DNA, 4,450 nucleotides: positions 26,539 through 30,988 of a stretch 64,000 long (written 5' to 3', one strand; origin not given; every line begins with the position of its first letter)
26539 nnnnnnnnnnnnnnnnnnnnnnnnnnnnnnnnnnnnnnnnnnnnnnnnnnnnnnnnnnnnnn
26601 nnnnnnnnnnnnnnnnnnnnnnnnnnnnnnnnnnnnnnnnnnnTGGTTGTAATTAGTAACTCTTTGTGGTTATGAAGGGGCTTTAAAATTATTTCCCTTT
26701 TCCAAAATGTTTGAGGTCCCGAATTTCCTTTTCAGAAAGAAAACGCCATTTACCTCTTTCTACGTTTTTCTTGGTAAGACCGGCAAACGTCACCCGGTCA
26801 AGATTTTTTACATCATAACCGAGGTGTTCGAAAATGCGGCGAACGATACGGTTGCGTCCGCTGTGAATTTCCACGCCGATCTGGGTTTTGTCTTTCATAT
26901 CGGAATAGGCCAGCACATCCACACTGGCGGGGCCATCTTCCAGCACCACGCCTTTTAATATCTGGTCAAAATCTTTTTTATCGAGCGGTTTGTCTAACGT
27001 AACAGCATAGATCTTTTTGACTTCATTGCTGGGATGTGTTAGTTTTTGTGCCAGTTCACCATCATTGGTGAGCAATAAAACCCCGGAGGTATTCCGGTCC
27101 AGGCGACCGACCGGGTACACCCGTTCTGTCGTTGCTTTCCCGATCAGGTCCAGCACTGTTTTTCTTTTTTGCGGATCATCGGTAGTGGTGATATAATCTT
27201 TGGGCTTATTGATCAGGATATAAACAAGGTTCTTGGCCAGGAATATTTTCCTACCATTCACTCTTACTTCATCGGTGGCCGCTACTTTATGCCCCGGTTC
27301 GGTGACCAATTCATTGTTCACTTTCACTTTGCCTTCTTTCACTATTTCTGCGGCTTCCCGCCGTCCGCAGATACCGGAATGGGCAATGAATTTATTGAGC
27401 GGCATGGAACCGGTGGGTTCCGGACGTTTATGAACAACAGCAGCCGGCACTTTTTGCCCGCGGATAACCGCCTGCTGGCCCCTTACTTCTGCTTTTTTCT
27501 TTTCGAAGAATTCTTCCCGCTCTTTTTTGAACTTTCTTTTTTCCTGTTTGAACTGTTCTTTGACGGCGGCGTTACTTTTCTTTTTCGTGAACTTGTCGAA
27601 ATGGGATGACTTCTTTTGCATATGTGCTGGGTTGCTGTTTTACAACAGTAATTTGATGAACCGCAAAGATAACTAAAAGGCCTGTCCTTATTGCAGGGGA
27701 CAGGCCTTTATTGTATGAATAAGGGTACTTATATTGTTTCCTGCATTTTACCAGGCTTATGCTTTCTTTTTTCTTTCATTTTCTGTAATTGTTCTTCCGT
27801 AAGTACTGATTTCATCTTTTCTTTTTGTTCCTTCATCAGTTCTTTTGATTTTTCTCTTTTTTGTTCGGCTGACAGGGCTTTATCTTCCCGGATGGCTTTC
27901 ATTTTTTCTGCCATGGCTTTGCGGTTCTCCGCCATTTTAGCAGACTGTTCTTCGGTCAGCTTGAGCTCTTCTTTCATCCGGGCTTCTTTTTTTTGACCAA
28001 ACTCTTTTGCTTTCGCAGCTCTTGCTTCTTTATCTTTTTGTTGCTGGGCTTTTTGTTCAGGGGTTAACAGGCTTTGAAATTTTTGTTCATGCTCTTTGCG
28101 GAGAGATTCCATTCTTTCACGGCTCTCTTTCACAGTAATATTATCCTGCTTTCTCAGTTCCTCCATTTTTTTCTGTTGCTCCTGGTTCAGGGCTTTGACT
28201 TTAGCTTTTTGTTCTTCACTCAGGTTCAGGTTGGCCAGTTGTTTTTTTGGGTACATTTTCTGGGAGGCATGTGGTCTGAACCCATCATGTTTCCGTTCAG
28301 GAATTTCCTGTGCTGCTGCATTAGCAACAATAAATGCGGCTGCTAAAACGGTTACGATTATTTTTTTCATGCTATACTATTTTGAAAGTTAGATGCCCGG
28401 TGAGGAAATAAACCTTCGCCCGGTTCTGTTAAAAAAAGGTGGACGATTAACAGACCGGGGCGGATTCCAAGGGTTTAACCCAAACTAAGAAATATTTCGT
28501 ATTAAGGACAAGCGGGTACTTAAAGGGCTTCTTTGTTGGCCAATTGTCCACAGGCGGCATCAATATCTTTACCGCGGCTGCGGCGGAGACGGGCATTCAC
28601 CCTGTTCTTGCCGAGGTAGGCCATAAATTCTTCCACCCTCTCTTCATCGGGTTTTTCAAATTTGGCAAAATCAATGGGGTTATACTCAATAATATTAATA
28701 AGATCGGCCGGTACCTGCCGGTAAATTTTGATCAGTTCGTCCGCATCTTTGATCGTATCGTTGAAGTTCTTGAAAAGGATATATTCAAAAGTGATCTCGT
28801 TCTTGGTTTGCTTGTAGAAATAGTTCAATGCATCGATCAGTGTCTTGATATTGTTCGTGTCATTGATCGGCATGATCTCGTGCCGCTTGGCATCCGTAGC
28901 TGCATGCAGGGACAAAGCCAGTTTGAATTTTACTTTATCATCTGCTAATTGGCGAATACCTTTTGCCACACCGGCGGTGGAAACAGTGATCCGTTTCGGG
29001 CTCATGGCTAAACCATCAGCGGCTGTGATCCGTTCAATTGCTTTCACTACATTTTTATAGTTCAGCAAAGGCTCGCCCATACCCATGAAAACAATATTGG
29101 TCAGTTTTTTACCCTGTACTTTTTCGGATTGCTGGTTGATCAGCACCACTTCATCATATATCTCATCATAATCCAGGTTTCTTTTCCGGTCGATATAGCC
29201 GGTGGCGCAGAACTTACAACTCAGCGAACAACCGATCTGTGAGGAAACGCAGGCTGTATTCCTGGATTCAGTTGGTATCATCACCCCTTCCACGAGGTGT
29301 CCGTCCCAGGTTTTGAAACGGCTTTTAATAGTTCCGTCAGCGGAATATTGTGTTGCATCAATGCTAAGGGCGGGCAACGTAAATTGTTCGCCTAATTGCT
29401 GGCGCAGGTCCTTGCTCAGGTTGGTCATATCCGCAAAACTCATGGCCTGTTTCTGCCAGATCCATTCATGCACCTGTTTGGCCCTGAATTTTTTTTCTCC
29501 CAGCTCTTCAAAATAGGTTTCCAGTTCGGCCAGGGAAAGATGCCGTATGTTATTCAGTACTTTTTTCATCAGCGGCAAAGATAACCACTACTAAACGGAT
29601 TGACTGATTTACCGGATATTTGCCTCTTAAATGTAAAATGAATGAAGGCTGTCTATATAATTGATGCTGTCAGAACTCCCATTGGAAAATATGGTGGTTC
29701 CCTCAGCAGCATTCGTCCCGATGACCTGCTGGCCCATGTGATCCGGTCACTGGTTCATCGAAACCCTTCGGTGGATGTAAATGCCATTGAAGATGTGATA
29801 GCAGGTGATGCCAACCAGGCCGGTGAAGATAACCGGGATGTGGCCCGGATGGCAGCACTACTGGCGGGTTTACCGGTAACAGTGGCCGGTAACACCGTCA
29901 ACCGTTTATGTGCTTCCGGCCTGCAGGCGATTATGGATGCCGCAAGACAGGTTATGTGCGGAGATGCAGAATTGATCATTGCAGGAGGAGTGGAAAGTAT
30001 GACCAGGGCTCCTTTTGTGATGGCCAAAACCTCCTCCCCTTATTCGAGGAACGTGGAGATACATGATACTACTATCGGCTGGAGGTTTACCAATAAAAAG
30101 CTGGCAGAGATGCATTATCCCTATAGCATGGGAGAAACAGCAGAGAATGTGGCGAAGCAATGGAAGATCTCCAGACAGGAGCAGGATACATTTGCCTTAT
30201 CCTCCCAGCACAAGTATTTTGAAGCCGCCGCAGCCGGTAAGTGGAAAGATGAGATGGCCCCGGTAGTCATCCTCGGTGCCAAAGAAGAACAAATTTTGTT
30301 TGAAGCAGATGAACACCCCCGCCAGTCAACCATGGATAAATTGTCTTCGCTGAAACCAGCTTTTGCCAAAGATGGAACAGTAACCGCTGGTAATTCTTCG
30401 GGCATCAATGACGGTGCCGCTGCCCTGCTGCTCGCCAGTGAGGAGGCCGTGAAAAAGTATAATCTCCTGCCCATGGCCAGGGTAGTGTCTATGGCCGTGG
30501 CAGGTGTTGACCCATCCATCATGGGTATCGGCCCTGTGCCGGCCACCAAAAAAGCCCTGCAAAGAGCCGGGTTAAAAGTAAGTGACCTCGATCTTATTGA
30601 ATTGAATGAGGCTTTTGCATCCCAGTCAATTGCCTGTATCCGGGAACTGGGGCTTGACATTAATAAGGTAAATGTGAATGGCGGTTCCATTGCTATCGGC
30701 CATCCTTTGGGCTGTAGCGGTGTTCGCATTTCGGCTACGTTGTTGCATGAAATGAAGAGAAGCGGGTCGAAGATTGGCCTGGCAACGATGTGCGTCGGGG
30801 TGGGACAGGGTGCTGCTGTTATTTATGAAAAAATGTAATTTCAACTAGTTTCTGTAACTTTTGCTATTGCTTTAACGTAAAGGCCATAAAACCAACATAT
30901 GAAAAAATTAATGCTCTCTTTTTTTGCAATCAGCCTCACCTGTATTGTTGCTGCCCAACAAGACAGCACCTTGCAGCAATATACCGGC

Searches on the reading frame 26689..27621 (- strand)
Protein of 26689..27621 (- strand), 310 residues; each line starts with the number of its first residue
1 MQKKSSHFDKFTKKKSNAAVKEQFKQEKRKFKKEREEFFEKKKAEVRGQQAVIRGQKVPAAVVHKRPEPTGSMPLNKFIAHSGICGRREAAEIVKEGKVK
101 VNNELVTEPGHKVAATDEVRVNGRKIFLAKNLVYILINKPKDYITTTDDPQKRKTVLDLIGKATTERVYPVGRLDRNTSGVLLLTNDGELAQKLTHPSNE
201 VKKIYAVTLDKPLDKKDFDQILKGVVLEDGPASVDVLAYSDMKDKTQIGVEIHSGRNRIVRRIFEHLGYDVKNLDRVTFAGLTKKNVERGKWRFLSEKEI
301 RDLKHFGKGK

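Call 4: search_protein_families(library=pfam, proteins=[window:26689-27621:-])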
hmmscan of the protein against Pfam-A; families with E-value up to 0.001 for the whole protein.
window:26689-27621:- (310 aa): 3 families
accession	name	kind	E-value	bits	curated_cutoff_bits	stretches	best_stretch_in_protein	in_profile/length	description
PF00849.27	PseudoU_synth_2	-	3.1e-25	89.6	26.8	1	134-266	2-152/152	RNA pseudouridylate synthase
PF01479.30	S4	-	3.2e-12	46.4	22.8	1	73-119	1-48/48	S4 domain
PF13275.11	S4_2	-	0.00018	21.8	24.6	1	89-126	25-62/65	S4 domain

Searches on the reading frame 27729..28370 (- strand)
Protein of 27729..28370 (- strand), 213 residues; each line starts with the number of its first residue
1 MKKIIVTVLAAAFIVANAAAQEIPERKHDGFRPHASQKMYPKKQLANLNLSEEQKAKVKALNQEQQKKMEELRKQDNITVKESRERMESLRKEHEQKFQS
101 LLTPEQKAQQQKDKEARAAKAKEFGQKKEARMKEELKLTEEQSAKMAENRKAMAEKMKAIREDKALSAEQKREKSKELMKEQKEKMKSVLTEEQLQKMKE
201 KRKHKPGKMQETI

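Call 4: search_protein_families(library=pfam, proteins=[window:27729-28370:-])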
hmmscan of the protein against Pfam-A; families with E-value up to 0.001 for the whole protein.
window:27729-28370:- (213 aa): 2 families
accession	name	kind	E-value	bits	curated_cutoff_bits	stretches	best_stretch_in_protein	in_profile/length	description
PF07813.17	LTXXQ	-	1.3e-07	32.7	24.3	0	43-110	8-96/100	LTXXQ motif family protein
PF13801.11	Metal_resist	-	0.00023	21.7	29.2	1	6-75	1-67/125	Heavy-metal resistance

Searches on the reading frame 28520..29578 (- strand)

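Call 4: search_protein_families(library=pfam, proteins=[window:28520-29578:-])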
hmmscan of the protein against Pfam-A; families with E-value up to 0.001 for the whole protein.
window:28520-29578:- (352 aa): 3 families
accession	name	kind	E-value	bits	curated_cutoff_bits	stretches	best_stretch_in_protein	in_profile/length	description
PF21016.3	RlmN_N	-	1.9e-20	72.8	24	1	10-66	2-58/60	Ribosomal RNA large subunit methyltransferase N-terminal domain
PF04055.27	Radical_SAM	-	2.3e-12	47.8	29.5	1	113-279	3-162/166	Radical SAM superfamily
PF13353.11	Fer4_12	-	7.1e-05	23.6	22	1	115-187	13-80/137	4Fe-4S single cluster domain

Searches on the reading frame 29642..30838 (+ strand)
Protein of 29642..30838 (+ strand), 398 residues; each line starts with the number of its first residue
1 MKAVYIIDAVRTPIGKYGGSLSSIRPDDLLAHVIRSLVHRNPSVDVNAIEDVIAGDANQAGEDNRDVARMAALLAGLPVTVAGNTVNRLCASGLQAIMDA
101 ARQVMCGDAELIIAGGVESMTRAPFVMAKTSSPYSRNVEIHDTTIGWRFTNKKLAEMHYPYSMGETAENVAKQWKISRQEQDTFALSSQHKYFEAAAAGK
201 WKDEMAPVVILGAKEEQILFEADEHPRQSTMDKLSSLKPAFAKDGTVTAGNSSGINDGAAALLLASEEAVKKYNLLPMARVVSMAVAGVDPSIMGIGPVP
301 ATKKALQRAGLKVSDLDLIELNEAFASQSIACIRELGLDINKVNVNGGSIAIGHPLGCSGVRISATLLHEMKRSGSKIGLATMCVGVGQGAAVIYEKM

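Call 36: search_protein_families(library=pfam, proteins=[window:29642-30838:+], max_evalue=0.000001)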
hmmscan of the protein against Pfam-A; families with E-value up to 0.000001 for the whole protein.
window:29642-30838:+ (398 aa): 2 families
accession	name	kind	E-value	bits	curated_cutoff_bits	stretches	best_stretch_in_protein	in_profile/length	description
PF00108.29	Thiolase_N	-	2.3e-83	280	26.4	1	4-268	1-260/260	Thiolase, N-terminal domain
PF02803.24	Thiolase_C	-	4.4e-52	175.3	27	1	277-396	3-122/123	Thiolase, C-terminal domain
